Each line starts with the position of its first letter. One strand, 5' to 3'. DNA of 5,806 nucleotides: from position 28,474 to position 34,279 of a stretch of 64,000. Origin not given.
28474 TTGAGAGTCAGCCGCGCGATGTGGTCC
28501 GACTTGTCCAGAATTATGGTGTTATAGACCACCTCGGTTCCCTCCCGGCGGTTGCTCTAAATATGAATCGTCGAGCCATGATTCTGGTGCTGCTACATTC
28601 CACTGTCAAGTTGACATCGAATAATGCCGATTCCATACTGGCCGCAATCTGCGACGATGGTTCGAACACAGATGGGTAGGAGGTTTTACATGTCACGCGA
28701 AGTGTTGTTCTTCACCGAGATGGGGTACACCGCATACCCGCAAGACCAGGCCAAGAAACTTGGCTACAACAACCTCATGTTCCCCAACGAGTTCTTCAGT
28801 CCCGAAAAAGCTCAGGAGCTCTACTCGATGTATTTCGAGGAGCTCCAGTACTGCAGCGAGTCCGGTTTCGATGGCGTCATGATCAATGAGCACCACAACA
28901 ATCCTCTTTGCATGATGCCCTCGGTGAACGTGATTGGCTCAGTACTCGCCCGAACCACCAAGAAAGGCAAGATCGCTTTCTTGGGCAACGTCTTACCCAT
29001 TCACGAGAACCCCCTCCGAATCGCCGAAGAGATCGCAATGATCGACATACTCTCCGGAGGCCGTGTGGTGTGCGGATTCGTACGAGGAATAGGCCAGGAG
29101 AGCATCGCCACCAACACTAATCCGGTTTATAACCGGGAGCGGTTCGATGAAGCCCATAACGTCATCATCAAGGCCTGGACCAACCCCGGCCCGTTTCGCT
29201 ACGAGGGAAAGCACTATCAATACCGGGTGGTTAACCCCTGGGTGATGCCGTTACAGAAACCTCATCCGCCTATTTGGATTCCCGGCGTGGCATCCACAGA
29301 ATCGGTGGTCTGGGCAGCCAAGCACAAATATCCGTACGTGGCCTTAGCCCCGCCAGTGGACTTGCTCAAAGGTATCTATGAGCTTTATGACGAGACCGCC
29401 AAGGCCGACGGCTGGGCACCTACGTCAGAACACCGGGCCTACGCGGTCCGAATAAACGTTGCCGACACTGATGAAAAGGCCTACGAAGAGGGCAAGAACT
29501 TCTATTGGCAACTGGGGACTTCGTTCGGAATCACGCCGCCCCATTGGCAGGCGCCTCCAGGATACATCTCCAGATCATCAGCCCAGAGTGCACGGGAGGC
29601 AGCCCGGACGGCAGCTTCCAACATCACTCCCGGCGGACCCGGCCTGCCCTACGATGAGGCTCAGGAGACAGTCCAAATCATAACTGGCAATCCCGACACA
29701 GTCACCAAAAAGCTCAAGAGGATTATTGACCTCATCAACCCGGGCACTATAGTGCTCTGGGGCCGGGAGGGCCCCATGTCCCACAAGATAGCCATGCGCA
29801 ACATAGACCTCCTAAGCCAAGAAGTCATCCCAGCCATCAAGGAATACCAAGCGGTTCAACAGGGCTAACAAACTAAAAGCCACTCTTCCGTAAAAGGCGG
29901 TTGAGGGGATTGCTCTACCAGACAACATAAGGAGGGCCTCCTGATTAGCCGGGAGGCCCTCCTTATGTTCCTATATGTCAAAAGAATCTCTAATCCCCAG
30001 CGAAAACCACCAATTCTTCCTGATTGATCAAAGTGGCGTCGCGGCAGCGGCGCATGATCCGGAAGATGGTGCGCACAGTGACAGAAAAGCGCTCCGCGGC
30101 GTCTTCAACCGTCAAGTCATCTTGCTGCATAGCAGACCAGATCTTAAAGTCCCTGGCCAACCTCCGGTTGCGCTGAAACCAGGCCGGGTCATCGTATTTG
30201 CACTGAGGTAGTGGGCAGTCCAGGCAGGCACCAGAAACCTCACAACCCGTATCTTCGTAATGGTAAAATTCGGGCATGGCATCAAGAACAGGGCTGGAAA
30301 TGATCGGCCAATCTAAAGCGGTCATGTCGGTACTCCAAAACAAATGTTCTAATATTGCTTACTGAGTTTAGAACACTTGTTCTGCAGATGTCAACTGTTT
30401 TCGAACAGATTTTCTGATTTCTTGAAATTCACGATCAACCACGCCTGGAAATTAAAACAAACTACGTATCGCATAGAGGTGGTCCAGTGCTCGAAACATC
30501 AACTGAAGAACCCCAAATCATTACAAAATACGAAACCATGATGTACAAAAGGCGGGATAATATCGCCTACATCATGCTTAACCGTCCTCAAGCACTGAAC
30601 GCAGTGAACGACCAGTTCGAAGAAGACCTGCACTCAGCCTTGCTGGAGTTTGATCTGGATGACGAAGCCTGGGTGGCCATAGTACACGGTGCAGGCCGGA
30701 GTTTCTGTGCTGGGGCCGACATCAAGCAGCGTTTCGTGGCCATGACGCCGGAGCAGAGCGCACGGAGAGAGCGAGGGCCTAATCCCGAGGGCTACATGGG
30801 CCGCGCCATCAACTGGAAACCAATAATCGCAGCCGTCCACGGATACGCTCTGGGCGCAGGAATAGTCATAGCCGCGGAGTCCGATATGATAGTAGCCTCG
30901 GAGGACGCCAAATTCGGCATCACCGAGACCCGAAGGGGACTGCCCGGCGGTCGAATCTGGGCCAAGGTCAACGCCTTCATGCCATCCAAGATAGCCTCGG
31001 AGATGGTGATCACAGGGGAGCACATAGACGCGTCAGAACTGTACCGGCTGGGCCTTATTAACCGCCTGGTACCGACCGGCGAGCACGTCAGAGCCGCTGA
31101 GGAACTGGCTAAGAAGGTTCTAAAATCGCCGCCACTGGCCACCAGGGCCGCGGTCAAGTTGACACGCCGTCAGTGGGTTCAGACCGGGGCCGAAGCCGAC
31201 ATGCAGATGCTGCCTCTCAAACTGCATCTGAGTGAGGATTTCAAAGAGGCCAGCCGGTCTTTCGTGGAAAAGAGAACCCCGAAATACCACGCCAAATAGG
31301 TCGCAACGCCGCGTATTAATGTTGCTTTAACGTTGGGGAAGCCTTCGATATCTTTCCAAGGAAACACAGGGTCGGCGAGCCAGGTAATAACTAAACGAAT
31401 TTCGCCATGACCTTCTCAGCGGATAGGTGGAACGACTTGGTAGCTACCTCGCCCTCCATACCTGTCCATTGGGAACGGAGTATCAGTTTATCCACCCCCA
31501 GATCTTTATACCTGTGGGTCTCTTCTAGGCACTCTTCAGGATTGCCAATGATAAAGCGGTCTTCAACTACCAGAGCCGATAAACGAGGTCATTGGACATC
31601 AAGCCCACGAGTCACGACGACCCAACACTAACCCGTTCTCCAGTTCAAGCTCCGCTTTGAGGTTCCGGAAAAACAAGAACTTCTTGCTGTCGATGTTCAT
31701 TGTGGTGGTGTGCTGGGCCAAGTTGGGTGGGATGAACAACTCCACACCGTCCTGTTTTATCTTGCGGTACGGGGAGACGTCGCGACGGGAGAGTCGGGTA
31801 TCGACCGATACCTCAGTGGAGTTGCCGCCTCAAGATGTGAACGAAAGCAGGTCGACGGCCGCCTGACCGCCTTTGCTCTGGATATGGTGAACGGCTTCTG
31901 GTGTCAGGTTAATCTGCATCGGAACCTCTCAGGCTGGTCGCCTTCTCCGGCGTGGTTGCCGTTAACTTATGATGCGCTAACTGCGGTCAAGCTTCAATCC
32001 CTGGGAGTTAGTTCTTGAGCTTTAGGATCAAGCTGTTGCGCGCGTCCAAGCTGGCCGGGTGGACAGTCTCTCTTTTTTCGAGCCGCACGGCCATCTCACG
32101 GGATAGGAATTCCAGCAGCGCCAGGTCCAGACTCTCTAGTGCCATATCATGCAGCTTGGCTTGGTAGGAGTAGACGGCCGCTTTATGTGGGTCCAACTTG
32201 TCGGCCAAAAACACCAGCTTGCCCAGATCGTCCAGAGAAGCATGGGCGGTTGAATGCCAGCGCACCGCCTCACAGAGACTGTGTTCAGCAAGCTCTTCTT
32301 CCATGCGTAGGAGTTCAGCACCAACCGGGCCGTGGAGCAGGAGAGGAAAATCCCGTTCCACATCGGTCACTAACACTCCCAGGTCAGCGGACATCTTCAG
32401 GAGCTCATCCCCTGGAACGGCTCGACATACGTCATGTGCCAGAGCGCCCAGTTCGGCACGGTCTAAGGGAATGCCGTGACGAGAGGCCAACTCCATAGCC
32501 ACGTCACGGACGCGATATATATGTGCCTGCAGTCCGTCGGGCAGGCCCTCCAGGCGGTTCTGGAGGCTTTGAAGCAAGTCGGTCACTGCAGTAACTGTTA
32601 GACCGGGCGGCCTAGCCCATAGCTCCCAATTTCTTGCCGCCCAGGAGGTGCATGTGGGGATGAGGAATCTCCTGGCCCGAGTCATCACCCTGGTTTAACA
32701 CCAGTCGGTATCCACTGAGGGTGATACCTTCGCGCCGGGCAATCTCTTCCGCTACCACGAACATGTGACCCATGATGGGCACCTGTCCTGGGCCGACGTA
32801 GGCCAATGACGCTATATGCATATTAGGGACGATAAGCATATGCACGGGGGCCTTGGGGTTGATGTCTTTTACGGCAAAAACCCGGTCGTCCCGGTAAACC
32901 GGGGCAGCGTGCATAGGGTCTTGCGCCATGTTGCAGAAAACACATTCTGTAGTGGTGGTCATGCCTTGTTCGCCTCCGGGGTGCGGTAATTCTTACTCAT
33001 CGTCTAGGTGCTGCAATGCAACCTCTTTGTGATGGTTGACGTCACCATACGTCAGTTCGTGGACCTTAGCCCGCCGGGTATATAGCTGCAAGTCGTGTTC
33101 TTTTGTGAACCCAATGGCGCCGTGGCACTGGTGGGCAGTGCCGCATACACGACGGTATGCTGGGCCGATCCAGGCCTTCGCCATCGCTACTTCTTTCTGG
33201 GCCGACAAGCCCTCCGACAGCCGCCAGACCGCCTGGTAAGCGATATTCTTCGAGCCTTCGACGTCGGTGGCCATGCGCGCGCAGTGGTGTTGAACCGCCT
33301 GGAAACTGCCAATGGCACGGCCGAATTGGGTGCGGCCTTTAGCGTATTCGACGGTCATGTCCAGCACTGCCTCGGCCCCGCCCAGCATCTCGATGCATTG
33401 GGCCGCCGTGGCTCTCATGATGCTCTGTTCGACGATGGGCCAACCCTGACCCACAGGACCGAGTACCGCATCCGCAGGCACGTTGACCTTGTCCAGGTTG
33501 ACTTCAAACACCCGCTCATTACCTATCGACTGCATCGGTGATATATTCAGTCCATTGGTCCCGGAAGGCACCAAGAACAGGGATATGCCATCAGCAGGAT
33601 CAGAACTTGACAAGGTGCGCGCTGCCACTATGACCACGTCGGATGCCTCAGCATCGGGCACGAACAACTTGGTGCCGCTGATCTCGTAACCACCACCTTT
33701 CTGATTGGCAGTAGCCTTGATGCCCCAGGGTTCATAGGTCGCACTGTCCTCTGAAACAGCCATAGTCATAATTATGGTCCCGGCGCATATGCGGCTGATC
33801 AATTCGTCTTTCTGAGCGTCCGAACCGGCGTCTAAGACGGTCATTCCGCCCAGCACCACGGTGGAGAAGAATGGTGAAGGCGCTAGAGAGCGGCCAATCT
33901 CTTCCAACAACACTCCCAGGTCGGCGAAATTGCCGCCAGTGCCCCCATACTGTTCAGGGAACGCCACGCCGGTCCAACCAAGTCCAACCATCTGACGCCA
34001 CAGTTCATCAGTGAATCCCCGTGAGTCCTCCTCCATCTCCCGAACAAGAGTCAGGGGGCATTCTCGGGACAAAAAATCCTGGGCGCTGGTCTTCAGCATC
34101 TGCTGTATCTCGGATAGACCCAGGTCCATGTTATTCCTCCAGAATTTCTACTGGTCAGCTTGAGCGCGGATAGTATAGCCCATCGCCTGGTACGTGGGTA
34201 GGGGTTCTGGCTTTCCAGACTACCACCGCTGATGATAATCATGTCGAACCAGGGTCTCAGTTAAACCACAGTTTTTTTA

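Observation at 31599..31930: Unannotated small selenoprotein candidate: in-frame UGA followed by a GGUC-loop hairpin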

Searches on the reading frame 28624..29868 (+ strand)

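Call 38: search_protein_families(library=pfam, proteins=[window:28624-29868:+], max_evalue=0.001)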
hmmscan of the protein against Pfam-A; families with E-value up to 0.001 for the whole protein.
window:28624-29868:+ (414 aa): 1 family
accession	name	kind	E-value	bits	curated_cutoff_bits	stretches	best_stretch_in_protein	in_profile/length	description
PF00296.26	Bac_luciferase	-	1.9e-32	113.3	27.9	1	75-367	30-307/314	Luciferase-like monooxygenase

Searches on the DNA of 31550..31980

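Call 10: search_rna_families(source=window, start=31550, end=31980, threshold=evalue, max_evalue=10, show_alignments=3)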
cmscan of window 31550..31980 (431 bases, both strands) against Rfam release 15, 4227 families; matches with E-value up to 10: 0.
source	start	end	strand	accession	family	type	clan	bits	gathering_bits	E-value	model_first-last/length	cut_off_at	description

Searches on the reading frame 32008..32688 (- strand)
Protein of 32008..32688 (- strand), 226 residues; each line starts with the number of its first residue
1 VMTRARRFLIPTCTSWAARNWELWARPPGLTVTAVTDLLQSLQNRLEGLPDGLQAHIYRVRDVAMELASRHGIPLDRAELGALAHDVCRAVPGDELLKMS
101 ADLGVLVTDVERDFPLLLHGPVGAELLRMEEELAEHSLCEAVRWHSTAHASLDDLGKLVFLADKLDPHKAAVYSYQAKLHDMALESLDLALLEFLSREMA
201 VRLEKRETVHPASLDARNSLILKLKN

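Call 38: search_protein_families(library=pfam, proteins=[window:32008-32688:-], max_evalue=0.001)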
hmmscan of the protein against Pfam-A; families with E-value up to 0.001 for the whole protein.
window:32008-32688:- (226 aa): 1 family
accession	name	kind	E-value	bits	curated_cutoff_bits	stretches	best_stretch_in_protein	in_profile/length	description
PF01966.28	HD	-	6.7e-13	49.4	22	1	55-166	3-114/116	HD domain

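Call 42: find_encoding_contigs(protein=window:32008-32688:-, flank=2000, max_places=4)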
Protein window:32008-32688:- (226 aa): no gene with exactly this product is on record in the collection.

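Call 68: search_protein_families(library=ncbifam, proteins=[window:32008-32688:-], max_evalue=0.01)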
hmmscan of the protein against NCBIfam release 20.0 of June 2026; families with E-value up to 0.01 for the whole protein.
window:32008-32688:- (226 aa): 3 families
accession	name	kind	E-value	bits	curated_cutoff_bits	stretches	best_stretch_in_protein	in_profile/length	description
TIGR00488.1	TIGR00488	equivalog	1.4e-22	80.4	70.15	1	55-218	11-172/173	bis(5'-nucleosyl)-tetraphosphatase (symmetrical) YqeK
NF005519.0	PRK07152.1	equivalog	2.3e-18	66.3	315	1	54-212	198-351/361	nicotinate-nucleotide adenylyltransferase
TIGR00277.1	HDIG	domain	0.0025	17.7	27.6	1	52-131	4-69/84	HDIG domain-containing metalloprotein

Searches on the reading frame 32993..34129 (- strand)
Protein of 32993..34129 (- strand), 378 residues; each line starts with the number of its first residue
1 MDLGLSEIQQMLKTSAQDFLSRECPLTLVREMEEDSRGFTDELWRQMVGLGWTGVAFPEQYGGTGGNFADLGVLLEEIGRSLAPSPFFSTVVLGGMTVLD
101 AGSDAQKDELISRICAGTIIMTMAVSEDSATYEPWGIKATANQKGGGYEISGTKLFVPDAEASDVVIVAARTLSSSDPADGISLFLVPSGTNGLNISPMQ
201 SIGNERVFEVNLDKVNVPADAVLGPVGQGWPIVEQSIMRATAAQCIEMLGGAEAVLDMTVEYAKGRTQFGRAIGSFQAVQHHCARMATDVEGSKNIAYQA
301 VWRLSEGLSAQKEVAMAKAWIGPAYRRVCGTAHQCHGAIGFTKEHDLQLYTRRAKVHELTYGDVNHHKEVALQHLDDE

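Call 38: search_protein_families(library=pfam, proteins=[window:32993-34129:-], max_evalue=0.001)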
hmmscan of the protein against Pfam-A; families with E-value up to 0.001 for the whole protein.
window:32993-34129:- (378 aa): 4 families
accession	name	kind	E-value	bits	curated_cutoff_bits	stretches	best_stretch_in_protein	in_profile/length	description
PF00441.29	Acyl-CoA_dh_1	-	5.3e-33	114.7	22.4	1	227-369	1-143/150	Acyl-CoA dehydrogenase, C-terminal domain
PF02771.21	Acyl-CoA_dh_N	-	3e-22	79.6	22.9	1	7-117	2-112/113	Acyl-CoA dehydrogenase, N-terminal domain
PF02770.24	Acyl-CoA_dh_M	-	7.4e-14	52.1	33.3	1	123-206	2-86/97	Acyl-CoA dehydrogenase, middle domain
PF08028.16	Acyl-CoA_dh_2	-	7.2e-11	42.9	22.7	1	244-356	3-125/134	Acyl-CoA dehydrogenase, C-terminal domain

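Call 68: search_protein_families(library=ncbifam, proteins=[window:32993-34129:-], max_evalue=0.01)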
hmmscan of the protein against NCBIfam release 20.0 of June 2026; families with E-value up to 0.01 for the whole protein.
window:32993-34129:- (378 aa): 19 families
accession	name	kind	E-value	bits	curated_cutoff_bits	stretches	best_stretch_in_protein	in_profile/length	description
TIGR03203.1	pimD_small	equivalog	6.7e-59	199.9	652.7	1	2-369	1-370/378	pimeloyl-CoA dehydrogenase small subunit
NF042972.1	AcrlCoAredClosAcrC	equivalog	1.3e-55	188.7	640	1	1-370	1-371/378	acryloyl-CoA reductase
NF008997.0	PRK12341.1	equivalog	1.2e-52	179.3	537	1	1-362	1-363/382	acyl-CoA dehydrogenase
NF045552.1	GlutCoADH_Des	equivalog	2.1e-51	175.3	470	1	1-370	1-374/387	glutaryl-CoA dehydrogenase Acd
NF053553.1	prodigi_MBC_PigA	equivalog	1.3e-48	166.1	500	1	1-347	1-351/381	prodigiosin MBC biosynthesis dehydrogenase PigA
NF045652.1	ProlPCPDhRedW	equivalog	1.9e-46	158.6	650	1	33-344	27-343/376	L-prolyl-[peptidyl-carrier protein] dehydrogenase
NF050027.1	acylCoADhIpdE2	equivalog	3.8e-41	141.6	450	2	244-364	184-299/311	acyl-CoA dehydrogenase IpdE2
TIGR03207.1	cyc_hxne_CoA_dh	equivalog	1.7e-39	135.6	575.35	1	7-363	3-357/372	cyclohexanecarboxyl-CoA dehydrogenase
NF002885.1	PRK03354.1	equivalog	1.6e-38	132.7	540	1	1-360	1-358/378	crotonobetainyl-CoA dehydrogenase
NF043006.1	CyhCrbnylCoADH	equivalog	1.2e-37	129.8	650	1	38-361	35-361/380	cyclohexane-1-carbonyl-CoA dehydrogenase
NF042439.1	SulpropCoADesulf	equivalog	1e-33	116.6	600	1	42-362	28-357/379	3-sulfinopropanoyl-CoA desulfinase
NF058590.1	AcCoDHFadEBacil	equivalog_domain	4.1e-32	111.5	600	1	5-311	21-327/586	acyl-CoA dehydrogenase FadE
TIGR03204.1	pimC_large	equivalog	3.4e-23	82.2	623.85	1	5-232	4-235/395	pimeloyl-CoA dehydrogenase large subunit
NF052270.1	Staph_DH_FadE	equivalog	5.6e-19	68.2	600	1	93-350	112-368/400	acyl-CoA dehydrogenase FadE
NF049984.1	Rv1679_FadE16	equivalog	7.2e-17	61.7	600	1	39-355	25-345/371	Rv1679 family acyl-CoA dehydrogenase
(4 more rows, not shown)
